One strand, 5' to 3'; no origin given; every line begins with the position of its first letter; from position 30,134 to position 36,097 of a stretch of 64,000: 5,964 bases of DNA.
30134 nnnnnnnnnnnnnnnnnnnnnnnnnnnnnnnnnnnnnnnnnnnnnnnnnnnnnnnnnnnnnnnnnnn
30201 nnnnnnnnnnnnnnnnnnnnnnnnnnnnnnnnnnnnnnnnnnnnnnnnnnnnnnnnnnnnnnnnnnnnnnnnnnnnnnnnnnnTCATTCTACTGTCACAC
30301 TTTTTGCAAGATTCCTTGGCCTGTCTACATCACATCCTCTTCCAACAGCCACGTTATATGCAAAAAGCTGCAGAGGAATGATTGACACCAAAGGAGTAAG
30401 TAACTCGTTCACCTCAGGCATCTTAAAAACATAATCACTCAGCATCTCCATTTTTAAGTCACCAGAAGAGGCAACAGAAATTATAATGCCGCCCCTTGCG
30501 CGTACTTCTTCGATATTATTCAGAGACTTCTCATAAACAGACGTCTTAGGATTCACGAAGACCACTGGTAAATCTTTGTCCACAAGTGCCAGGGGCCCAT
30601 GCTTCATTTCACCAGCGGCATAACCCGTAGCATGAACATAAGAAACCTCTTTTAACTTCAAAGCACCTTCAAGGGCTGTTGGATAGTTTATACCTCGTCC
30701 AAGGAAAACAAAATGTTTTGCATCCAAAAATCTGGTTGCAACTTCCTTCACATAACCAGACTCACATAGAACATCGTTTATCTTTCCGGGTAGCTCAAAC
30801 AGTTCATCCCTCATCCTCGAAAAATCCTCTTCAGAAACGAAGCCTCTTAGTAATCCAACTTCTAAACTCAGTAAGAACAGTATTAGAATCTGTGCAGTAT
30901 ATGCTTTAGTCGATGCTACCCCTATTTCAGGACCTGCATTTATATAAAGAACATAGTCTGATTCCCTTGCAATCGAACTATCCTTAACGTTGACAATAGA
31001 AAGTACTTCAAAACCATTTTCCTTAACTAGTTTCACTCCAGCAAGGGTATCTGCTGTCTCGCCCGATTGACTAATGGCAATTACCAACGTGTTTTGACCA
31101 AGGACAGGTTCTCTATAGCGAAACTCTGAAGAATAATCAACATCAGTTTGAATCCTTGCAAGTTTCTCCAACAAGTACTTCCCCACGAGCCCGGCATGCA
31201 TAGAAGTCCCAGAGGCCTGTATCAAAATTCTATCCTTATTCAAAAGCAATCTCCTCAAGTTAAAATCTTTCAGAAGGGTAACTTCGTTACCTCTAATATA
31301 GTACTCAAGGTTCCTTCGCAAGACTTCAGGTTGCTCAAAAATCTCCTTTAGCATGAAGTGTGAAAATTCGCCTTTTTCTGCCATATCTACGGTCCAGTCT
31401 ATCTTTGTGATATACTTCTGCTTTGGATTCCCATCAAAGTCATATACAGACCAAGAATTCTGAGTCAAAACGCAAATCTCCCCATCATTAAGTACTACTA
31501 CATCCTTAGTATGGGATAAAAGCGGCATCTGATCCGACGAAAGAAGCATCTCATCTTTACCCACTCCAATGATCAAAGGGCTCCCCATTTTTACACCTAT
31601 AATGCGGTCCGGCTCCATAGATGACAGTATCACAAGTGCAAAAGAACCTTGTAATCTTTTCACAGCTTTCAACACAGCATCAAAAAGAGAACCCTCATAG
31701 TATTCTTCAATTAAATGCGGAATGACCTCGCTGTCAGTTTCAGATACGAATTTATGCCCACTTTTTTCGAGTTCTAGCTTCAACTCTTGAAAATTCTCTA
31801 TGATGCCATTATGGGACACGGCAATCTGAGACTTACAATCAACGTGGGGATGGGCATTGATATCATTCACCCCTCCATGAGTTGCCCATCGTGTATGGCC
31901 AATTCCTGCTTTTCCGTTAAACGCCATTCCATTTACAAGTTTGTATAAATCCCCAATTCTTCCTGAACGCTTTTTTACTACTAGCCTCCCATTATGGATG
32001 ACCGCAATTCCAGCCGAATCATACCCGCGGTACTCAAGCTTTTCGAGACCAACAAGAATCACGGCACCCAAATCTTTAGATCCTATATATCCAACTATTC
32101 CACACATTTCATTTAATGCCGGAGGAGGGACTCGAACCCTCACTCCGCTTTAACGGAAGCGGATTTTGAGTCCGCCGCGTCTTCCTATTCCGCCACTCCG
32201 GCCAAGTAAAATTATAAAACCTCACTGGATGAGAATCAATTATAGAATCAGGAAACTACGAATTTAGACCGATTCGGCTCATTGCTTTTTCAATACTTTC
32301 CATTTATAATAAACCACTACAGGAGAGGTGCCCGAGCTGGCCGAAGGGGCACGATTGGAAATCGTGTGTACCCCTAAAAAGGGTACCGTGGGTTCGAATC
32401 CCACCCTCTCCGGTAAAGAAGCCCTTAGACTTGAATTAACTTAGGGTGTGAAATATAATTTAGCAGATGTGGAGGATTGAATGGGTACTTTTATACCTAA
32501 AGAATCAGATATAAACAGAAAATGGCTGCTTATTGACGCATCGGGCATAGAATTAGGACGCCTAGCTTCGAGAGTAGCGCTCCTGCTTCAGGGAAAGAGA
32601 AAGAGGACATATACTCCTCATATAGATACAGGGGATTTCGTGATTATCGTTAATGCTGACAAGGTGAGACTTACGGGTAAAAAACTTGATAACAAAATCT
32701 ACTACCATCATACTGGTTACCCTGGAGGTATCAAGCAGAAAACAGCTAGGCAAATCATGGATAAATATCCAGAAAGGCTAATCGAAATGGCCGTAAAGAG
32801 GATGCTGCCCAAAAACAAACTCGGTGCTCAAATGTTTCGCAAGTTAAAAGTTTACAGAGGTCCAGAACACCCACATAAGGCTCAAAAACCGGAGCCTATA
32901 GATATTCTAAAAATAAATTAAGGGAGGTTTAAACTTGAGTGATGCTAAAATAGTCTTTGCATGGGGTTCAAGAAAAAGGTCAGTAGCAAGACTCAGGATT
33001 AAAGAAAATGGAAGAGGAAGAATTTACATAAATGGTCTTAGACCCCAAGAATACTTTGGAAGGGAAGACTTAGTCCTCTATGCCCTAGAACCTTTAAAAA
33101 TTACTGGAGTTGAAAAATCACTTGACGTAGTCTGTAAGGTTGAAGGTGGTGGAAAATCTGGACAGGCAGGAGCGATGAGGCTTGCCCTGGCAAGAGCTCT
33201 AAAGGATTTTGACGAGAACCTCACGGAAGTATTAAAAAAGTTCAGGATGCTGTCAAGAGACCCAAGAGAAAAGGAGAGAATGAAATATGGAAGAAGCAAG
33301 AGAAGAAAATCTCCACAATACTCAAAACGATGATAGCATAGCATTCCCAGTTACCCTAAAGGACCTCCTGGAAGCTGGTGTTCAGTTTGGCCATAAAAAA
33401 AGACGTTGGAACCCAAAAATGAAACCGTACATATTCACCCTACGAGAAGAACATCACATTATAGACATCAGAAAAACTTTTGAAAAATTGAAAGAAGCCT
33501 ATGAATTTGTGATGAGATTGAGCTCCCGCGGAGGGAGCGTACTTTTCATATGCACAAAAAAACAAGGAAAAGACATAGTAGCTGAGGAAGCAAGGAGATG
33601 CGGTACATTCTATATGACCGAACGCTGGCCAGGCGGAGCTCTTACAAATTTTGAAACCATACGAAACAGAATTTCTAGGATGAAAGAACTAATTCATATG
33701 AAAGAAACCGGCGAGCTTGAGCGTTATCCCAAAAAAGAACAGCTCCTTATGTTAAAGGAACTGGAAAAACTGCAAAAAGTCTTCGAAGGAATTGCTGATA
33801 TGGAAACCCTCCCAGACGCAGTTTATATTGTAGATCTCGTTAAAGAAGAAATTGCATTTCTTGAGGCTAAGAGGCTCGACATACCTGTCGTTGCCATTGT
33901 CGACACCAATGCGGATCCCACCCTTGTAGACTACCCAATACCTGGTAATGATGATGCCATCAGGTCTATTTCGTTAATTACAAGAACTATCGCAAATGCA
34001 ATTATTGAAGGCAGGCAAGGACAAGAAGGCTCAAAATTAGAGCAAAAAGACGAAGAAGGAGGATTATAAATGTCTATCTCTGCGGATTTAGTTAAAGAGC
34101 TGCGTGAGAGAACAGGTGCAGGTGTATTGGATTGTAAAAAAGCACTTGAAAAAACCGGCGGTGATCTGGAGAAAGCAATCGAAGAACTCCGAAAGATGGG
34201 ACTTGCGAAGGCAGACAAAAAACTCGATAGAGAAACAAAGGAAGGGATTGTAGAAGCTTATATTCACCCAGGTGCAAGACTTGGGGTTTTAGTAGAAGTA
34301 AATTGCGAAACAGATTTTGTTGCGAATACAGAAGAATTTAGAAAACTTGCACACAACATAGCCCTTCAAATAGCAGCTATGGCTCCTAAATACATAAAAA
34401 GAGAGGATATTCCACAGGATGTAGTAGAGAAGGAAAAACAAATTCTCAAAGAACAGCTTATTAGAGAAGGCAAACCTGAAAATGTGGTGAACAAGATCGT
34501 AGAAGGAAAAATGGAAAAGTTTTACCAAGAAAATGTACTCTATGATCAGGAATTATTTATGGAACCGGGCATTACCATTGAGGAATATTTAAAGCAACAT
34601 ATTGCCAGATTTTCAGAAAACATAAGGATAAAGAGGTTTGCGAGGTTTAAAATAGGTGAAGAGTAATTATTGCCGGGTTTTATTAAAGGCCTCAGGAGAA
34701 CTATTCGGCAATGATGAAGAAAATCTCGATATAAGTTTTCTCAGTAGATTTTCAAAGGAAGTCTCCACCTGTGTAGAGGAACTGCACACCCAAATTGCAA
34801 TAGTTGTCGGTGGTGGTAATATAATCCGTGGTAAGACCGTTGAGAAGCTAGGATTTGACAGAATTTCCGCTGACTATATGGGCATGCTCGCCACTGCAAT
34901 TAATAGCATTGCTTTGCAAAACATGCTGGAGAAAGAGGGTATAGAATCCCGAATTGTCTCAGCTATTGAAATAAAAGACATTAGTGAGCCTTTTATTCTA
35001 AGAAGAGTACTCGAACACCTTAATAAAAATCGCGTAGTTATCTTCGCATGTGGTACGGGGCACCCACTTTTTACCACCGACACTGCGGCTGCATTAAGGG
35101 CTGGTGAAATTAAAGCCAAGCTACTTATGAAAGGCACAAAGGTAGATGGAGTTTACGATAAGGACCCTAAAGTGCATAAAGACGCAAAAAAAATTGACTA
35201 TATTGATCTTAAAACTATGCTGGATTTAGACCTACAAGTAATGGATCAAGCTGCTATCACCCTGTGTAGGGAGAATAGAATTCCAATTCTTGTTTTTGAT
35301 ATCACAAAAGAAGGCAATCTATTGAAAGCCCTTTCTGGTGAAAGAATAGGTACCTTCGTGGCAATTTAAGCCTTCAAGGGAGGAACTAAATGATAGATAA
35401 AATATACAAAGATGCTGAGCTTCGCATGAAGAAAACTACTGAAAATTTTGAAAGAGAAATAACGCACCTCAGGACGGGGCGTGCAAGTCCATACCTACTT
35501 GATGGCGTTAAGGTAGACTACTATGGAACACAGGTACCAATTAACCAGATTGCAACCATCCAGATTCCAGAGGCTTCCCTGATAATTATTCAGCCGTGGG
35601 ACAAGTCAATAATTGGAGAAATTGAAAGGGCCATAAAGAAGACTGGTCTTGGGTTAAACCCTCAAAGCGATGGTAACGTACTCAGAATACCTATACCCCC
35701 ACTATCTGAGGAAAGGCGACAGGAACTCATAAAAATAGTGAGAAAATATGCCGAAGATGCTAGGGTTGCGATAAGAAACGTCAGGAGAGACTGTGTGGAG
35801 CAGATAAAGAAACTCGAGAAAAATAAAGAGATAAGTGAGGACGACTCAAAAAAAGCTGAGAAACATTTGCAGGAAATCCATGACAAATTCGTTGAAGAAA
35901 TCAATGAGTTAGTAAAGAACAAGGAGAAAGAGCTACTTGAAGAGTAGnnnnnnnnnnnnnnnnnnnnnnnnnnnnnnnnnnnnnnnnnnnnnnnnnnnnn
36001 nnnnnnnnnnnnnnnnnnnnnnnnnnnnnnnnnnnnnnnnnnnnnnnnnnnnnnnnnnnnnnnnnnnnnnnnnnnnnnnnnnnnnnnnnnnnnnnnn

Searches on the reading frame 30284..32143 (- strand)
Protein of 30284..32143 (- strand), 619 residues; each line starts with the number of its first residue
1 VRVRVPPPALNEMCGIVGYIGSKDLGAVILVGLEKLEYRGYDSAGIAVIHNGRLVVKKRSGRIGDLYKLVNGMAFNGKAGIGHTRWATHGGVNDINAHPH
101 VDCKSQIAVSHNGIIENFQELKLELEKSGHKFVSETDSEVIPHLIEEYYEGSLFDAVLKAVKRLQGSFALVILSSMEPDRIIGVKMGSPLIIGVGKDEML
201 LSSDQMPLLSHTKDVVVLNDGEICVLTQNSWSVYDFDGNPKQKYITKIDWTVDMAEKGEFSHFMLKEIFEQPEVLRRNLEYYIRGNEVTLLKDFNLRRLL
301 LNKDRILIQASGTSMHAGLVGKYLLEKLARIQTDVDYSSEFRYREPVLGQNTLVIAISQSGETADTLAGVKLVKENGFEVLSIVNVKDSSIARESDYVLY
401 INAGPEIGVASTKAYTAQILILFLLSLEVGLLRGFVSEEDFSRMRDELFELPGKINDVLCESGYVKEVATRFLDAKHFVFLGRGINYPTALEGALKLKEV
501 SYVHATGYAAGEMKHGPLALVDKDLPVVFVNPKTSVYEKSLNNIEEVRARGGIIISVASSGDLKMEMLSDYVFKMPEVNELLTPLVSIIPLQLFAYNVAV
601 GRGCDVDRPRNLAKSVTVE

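Call 49: search_protein_families(library=pfam, proteins=[window:30284-32143:-], max_evalue=0.00001)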
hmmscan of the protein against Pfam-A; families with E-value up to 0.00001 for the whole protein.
window:30284-32143:- (619 aa): 3 families
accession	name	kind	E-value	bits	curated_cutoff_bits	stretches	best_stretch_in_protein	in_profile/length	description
PF01380.27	SIS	-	1.7e-59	199.8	25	2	300-422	2-125/131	SIS domain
PF13522.11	GATase_6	-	7.2e-19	68.5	27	1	71-203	4-129/130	Glutamine amidotransferase domain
PF13537.11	GATase_7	-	6.3e-15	55.7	25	1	97-206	13-119/123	Glutamine amidotransferase domain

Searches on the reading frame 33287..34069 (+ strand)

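Call 69: search_protein_families(library=pfam, proteins=[window:33287-34069:+], max_evalue=0.000001)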
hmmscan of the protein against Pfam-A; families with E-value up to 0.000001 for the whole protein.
window:33287-34069:+ (260 aa): 1 family
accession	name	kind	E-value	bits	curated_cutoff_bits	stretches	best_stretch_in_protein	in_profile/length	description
PF00318.25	Ribosomal_S2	-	1.3e-90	302.9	26.1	1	27-242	1-216/216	Ribosomal protein S2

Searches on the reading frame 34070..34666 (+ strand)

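Call 69: search_protein_families(library=pfam, proteins=[window:34070-34666:+], max_evalue=0.000001)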
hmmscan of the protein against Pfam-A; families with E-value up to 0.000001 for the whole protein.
window:34070-34666:+ (198 aa): 1 family
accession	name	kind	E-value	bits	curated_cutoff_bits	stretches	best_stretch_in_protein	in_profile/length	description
PF00889.24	EF_TS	-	3.8e-40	138.1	27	1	42-197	66-204/204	Elongation factor TS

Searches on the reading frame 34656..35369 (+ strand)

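Call 69: search_protein_families(library=pfam, proteins=[window:34656-35369:+], max_evalue=0.000001)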
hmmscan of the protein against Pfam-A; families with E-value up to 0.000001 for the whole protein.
window:34656-35369:+ (237 aa): 1 family
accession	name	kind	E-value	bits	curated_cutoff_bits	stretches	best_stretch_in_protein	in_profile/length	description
PF00696.33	AA_kinase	-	8.8e-34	117.7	24.9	1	7-215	2-234/234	Amino acid kinase family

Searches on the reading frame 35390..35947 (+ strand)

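Call 69: search_protein_families(library=pfam, proteins=[window:35390-35947:+], max_evalue=0.000001)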
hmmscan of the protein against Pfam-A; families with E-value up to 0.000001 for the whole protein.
window:35390-35947:+ (185 aa): 1 family
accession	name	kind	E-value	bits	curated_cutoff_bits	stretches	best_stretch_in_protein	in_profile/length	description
PF01765.24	RRF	-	3.3e-69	232.4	29.7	1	20-183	1-164/164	Ribosome recycling factor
